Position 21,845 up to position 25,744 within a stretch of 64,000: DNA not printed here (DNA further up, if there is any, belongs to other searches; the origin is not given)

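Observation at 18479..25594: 2371-aa orphan-looking giant protein with a polyQ tract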

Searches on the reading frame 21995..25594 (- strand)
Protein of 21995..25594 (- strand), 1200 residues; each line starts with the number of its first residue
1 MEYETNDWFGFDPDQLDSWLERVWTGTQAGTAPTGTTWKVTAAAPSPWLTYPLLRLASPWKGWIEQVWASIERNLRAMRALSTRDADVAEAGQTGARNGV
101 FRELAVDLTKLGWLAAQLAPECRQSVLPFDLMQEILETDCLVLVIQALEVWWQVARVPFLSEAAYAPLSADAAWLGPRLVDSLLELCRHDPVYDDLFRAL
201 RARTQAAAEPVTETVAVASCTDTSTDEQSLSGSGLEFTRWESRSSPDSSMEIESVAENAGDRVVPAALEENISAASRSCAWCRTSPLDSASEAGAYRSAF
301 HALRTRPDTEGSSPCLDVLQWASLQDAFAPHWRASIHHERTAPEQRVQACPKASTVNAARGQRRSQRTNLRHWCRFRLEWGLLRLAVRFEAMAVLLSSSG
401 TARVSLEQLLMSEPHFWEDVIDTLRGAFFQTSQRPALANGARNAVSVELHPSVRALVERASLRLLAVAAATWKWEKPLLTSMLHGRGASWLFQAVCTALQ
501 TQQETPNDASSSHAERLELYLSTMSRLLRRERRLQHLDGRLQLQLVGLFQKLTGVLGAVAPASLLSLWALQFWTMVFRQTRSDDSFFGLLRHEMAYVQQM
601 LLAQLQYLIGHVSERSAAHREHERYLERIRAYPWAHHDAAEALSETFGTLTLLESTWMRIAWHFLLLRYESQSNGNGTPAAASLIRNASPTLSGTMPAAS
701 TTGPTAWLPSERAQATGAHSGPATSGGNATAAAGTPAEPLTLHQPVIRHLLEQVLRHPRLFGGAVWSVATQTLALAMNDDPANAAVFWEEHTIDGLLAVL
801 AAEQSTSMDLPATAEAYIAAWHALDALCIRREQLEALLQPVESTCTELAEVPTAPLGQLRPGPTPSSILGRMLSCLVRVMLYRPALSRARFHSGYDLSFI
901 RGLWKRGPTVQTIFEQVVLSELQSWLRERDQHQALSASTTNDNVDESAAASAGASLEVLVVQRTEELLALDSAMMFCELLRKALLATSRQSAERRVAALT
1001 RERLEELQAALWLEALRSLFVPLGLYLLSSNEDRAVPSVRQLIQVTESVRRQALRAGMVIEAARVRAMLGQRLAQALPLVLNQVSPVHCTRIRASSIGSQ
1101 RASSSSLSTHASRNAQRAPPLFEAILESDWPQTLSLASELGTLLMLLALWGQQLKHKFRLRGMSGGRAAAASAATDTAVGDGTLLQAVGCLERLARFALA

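Call 30: search_protein_representatives(protein=window:21995-25594:-)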
Query: 1200 residues. Proteins with E-value up to 0.001 (for the whole library): 5; up to 1e-10: 4; up to 1e-30: 4. The best 5 are listed.
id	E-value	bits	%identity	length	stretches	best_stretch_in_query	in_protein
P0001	0.0e+00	2629.9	99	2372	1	1-1200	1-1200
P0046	3.3e-222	757.3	51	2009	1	324-1200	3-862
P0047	2.0e-172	592.4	52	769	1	482-1200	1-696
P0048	3.2e-54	201.0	30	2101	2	731-1200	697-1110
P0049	3.4e-05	38.6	30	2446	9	388-464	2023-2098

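Call 33: search_protein_families(library=pfam, proteins=[P0048], max_evalue=0.1)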
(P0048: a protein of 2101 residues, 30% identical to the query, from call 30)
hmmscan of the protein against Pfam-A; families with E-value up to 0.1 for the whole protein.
P0048 (2101 aa): 2 families
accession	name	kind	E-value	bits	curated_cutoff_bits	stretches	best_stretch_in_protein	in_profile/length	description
PF06025.17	DUF913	-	1.8e-10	40.8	24.7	1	714-809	106-203/382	Domain of Unknown Function (DUF913)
PF12442.13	DUF3681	-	0.0051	17.7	24.3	0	1637-1672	51-86/96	Protein of unknown function (DUF3681)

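Call 61: predict_structure(alignment_id=A6)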
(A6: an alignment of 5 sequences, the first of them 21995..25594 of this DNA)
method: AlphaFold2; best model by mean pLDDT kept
length: 1200 residues; sequences in the alignment: 5
mean_pLDDT: 52.9   pTM: 0.45
mean pLDDT of the five models: 52.9, 48.3, 45.8, 44.6, 40.2
residues with pLDDT >= 90: 1; 70-90: 276; 50-70: 371; < 50: 552
segments of 3 or more residues with pLDDT < 50: 1-61, 83-98, 117-122, 158-173, 204-245, 247-374, 427-447, 484-488, 505-511, 617-643, 673-743, 771-812, 842-865, 936-954, 989-996, 1084-1119, 1122-1128, 1167-1178
pLDDT, mean of each block of 10 residues (from residue 1): 28 37 33 27 29 36 61 68 46 44 56 51 59 70 66 61 34 59 78 63 45 31 27 28 32 29 28 26 28 27 27 29 34 32 32 34 34 51 75 74 69 73 59 35 41 66 75 55 52 70 48 64 69 61 75 73 67 69 63 76 78 56 43 37 51 63 67 44 35 28 29 29 29 32 54 60 54 44 44 48 40 54 62 59 40 35 53 72 67 59 63 80 83 51 37 50 77 86 64 52 83 85 74 57 81 81 78 71 43 36 32 35 49 71 83 67 50 47 59 61
secondary structure, 60 per line:
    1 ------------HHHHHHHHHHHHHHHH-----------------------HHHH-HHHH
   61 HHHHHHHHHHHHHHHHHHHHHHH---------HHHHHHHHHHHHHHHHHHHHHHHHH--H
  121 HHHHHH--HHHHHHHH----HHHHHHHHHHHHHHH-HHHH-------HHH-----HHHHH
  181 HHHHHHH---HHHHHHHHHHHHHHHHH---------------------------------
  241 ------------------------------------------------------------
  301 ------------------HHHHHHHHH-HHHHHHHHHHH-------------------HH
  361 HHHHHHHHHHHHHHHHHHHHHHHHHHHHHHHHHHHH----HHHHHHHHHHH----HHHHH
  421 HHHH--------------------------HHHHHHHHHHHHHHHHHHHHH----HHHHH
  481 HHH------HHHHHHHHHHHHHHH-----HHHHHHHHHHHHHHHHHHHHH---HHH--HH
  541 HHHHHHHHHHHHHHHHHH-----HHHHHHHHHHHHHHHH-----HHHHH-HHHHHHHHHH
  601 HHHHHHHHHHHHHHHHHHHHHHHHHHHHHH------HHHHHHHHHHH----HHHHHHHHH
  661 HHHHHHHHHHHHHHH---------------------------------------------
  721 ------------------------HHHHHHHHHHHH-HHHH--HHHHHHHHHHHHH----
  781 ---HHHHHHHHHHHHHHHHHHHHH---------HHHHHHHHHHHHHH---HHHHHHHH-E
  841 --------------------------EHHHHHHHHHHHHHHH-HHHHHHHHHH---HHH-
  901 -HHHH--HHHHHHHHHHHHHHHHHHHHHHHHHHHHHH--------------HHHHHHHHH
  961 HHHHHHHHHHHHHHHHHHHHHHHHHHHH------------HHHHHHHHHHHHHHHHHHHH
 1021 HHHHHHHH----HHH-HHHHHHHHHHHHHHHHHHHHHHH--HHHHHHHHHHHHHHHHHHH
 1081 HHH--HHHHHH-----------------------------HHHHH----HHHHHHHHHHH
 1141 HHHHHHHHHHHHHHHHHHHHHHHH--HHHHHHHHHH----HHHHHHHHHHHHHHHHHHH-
elements in order (helices of 4 or more, strands of 3 or more residues): H13-28 H52-55 H57-83 H93-117 H120-126 H129-136 H141-155 H157-160 H176-187 H191-207 H319-327 H329-339 H359-396 H401-411 H416-424 H451-471 H476-483 H490-504 H510-530 H539-558 H564-579 H585-589 H591-630 H637-647 H652-675 H745-756 H758-761 H764-776 H784-804 H814-827 H831-838 H868-882 H884-893 H902-905 H908-937 H952-988 H1001-1028 H1037-1059 H1062-1083 H1086-1091 H1121-1125 H1130-1164 H1167-1176 H1181-1199

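Call 64: fold_search(model_id=the predicted structure, library=pdb)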
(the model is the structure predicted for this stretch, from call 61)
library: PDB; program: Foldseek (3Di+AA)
matches with E <= 10: 457; with E <= 0.001: 0
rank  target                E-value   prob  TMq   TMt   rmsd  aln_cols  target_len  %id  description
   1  7mop_A                4.0e-03  1.00  0.33  0.18  16.2      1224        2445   10  Cryo-EM structure of human HUWE1 in complex with DDIT4 (released 2021-07-28)
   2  7unk_A                5.4e-03  0.90  0.13  0.14  32.5      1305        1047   10  Structure of Importin-4 bound to the H3-H4-ASF1 histone-histone chaperone complex (released 2022-09-21)
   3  7wkk_B                1.0e-02  0.99  0.17  0.14  19.1       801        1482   13  Cryo-EM structure of the IR subunit from X. laevis NPC (released 2022-03-30)
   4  4hzk_A                1.1e-02  0.92  0.15  0.16  21.5       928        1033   10  Crystal structure of free CRM1 (crystal form 2) (released 2013-01-23)
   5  4rv1_A                1.9e-02  1.00  0.17  0.39  16.3       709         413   10  Crystal Structure of Engineered Protein. Northeast Structural Genomics Consortium (NESG) Target OR497. (released 2014-12-10)
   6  1th1_A                1.9e-02  0.97  0.12  0.24  22.8       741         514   12  Beta-catenin in complex with a phosphorylated APC 20aa repeat fragment (released 2004-09-07)
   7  8y0p_A                2.2e-02  0.97  0.13  0.25  22.7       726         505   11  Beta-Catenin in complex with peptide 301 (released 2024-04-17)
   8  3gq2_A                2.2e-02  0.96  0.16  0.25  18.6       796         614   10  Crystal Structure of the Dimer of the p115 Tether Globular Head Domain (released 2009-11-03)
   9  8y0g                  2.2e-02  0.95  0.12  0.23  23.2       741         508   11  Human beta-catenin crystal structure (released 2024-03-13)
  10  4r11_C                2.3e-02  0.93  0.12  0.23  22.2       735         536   11  A conserved phosphorylation switch controls the interaction between cadherin and beta-catenin in vitro and in vivo (released 2015-04-29)
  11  7r5k_B0               2.5e-02  0.97  0.15  0.11  23.1       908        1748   12  Human nuclear pore complex (constricted) (released 2022-06-22)
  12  1i7x_C                2.6e-02  0.96  0.13  0.24  23.5       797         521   11  BETA-CATENIN/E-CADHERIN COMPLEX (released 2001-05-16)
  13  8glv_LO               2.7e-02  0.96  0.17  0.18  26.4      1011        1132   10  96-nm repeat unit of doublet microtubules from Chlamydomonas reinhardtii flagella (released 2023-05-31)
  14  7uwi_A                2.9e-02  0.90  0.12  0.23  23.4       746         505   11  Structure of beta-catenin in complex with FP01567, a Helicon Polypeptide (released 2022-12-28)
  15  6n1z_D                2.9e-02  0.75  0.14  0.16  24.2      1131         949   10  Importin-9 bound to H2A-H2B (released 2019-03-20)
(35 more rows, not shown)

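Call 79: find_encoding_contigs(protein=P0048, flank=10000, max_places=3)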
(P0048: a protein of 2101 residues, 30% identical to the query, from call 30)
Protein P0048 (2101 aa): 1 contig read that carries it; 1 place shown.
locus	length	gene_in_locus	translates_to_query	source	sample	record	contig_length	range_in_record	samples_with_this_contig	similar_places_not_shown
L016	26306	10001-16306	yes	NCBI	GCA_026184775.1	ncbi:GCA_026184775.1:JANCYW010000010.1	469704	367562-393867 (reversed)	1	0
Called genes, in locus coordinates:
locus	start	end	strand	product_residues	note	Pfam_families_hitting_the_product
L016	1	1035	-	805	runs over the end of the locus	PF23276:TPR_24 (faint), PF01535:PPR (faint), PF13041:PPR_2 (faint), PF13812:PPR_3 (faint)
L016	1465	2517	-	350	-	-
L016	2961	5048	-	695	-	-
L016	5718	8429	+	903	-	PF02893:GRAM, PF16016:VASt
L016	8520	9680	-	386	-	PF14226:DIOX_N (weak), PF03171:2OG-FeII_Oxy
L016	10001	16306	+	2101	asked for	PF06025:DUF913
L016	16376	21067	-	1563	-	-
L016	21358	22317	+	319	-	PF03095:PTPA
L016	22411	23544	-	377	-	PF00106:adh_short (weak), PF01073:3Beta_HSD, PF01370:Epimerase, PF02719:Polysacc_synt_2, PF04321:RmlD_sub_bind, PF07993:NAD_binding_4 (weak), PF08659:KR (weak), PF16363:GDP_Man_Dehyd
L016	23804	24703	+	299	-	PF00153:Mito_carr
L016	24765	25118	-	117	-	-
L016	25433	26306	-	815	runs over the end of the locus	PF06839:Zn_ribbon_GRF, PF00176:SNF2-rel_dom, PF00271:Helicase_C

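Call 80: find_encoding_contigs(protein=P0046, flank=10000, max_places=3)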
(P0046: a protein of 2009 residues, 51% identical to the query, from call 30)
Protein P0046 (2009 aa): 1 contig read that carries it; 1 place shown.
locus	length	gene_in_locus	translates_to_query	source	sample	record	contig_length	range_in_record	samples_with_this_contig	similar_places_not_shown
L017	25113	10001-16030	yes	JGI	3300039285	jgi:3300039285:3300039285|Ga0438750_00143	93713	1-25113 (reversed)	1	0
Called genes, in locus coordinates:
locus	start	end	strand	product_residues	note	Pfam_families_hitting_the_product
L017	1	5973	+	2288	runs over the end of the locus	PF20518:Apc1_MidN (weak), PF27562:APC1_4th, PF21282:APC1_3rd (weak)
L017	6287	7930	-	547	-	PF21329:CYP38_PsbQ-like (faint), PF00160:Pro_isomerase (weak)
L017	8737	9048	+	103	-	-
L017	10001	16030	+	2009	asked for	-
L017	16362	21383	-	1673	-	-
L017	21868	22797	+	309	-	PF03095:PTPA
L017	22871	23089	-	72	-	-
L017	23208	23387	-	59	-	-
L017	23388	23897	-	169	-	PF01370:Epimerase, PF16363:GDP_Man_Dehyd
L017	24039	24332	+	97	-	-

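Call 81: search_protein_families(library=pfam, proteins=[L016:16376-21067:-, L017:16362-21383:-], max_evalue=0.001)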
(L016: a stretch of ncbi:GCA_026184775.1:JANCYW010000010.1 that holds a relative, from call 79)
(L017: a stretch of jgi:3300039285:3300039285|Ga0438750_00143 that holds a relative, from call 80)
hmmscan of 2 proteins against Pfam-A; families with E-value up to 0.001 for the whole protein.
L016:16376-21067:- (1563 aa): 2 families
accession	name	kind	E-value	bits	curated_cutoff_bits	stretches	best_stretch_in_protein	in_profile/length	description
PF00632.30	HECT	-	8.2e-95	318.4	23.9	1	1256-1562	3-305/306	HECT-domain (ubiquitin-transferase)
PF14377.11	UBM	-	1.5e-18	66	23.3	2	702-730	4-31/35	Ubiquitin binding region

L017:16362-21383:- (1673 aa): 2 families
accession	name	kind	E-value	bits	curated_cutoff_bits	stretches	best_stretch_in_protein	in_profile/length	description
PF00632.30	HECT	-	1.3e-96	324.3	23.9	1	1368-1672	3-305/306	HECT-domain (ubiquitin-transferase)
PF14377.11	UBM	-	3.8e-13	48.8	23.3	2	821-851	6-35/35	Ubiquitin binding region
